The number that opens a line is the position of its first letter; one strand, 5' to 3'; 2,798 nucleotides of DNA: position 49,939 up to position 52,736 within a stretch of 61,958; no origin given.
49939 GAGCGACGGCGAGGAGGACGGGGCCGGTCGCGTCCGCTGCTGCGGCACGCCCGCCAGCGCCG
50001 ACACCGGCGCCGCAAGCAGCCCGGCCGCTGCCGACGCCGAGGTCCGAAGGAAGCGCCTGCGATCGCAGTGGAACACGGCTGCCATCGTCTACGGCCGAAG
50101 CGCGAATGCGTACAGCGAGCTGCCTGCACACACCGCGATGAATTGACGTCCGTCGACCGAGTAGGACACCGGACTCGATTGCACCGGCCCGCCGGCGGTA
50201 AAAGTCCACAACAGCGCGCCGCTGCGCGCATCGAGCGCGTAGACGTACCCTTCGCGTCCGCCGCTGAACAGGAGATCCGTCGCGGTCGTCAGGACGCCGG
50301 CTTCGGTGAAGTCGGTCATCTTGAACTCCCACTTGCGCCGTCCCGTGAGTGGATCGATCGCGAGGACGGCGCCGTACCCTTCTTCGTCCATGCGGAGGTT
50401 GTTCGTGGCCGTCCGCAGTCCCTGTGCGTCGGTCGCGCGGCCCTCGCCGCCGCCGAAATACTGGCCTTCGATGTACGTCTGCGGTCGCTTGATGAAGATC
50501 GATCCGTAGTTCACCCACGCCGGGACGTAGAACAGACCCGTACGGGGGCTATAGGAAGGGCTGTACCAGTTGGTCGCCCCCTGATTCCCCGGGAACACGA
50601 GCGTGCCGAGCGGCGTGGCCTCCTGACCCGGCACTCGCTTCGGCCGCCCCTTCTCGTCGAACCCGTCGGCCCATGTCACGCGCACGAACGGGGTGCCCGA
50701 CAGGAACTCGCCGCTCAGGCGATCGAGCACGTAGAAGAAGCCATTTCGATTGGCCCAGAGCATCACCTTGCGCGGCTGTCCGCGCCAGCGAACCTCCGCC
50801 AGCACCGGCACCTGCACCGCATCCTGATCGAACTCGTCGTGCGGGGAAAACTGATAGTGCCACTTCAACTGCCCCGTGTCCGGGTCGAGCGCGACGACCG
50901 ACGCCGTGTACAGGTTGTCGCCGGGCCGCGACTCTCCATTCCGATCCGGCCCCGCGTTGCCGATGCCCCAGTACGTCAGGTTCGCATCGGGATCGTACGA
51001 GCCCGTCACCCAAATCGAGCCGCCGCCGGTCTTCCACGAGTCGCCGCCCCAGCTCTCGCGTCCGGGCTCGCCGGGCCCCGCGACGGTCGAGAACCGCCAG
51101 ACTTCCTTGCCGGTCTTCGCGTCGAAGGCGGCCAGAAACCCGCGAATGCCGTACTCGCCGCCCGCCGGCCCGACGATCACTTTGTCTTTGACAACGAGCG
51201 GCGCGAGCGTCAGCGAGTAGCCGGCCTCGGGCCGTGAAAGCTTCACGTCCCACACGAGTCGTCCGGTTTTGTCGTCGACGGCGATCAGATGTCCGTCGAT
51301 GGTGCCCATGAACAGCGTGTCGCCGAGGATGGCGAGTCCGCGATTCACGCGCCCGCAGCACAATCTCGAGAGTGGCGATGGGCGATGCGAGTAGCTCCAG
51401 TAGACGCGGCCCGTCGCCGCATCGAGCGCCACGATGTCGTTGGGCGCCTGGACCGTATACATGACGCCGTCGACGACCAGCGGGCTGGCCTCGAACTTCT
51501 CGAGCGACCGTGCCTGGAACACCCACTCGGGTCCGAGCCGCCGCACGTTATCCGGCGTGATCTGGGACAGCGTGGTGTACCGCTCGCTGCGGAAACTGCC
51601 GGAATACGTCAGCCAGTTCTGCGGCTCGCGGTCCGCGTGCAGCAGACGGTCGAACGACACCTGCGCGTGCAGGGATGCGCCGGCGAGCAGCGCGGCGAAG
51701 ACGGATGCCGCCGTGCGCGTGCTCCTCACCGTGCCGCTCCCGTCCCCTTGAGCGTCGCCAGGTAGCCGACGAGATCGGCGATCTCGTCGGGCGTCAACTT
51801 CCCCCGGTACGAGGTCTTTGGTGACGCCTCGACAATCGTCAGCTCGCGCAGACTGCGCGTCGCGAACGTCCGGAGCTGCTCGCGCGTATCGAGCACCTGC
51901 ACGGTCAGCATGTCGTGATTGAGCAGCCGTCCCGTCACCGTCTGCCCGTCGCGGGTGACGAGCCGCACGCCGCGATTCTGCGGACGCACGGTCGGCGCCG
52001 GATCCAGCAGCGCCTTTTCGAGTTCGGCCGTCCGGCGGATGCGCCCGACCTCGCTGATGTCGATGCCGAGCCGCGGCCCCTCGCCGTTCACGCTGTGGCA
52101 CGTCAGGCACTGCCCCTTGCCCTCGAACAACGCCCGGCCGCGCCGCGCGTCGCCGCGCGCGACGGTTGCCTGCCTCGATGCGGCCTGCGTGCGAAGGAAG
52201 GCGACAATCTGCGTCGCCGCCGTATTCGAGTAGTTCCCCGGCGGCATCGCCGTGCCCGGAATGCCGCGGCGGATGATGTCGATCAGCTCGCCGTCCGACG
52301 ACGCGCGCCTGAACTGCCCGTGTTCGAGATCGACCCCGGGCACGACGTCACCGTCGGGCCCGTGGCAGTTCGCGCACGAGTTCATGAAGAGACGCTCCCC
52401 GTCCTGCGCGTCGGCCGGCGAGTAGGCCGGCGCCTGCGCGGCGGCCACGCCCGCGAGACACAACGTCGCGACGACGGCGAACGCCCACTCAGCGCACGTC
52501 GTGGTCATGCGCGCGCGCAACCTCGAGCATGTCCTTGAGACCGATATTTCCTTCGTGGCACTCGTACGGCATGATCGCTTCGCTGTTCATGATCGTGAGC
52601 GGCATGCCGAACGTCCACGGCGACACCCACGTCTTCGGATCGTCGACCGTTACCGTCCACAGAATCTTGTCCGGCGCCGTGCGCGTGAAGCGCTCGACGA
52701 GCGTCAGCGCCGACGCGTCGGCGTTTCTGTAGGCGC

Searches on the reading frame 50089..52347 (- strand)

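Call 90: search_protein_families(library=pfam, proteins=[window:50089-52347:-], max_evalue=0.00001)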
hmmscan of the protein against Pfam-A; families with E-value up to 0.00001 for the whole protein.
window:50089-52347:- (752 aa): 3 families
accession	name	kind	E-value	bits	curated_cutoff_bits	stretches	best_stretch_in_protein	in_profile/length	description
PF01011.28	PQQ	-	2.1e-83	281.5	26.7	2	245-549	1-335/595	Glucose/ethanol/alcohol dehydrogenase, beta-propeller domain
PF13360.13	PQQ_2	-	9.9e-35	120.7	27.6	2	277-423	57-198/233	Outer membrane protein assembly factor BamB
PF13570.13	Beta-prop_ACSF4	-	3.1e-20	73.3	133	2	659-749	29-119/329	Beta-alanine-activating enzyme, beta-propeller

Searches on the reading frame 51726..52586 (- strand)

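Call 90: search_protein_families(library=pfam, proteins=[window:51726-52586:-], max_evalue=0.00001)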
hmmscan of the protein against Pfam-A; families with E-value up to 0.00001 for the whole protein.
window:51726-52586:- (286 aa): 2 families
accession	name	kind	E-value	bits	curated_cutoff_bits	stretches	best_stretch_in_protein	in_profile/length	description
PF00034.26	Cytochrom_C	-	6.3e-17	63.1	21.3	1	61-133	2-88/90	Cytochrome c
PF13442.11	Cytochrome_CBB3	-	4.6e-16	59.3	27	1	58-131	1-68/68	Cytochrome C oxidase, cbb3-type, subunit III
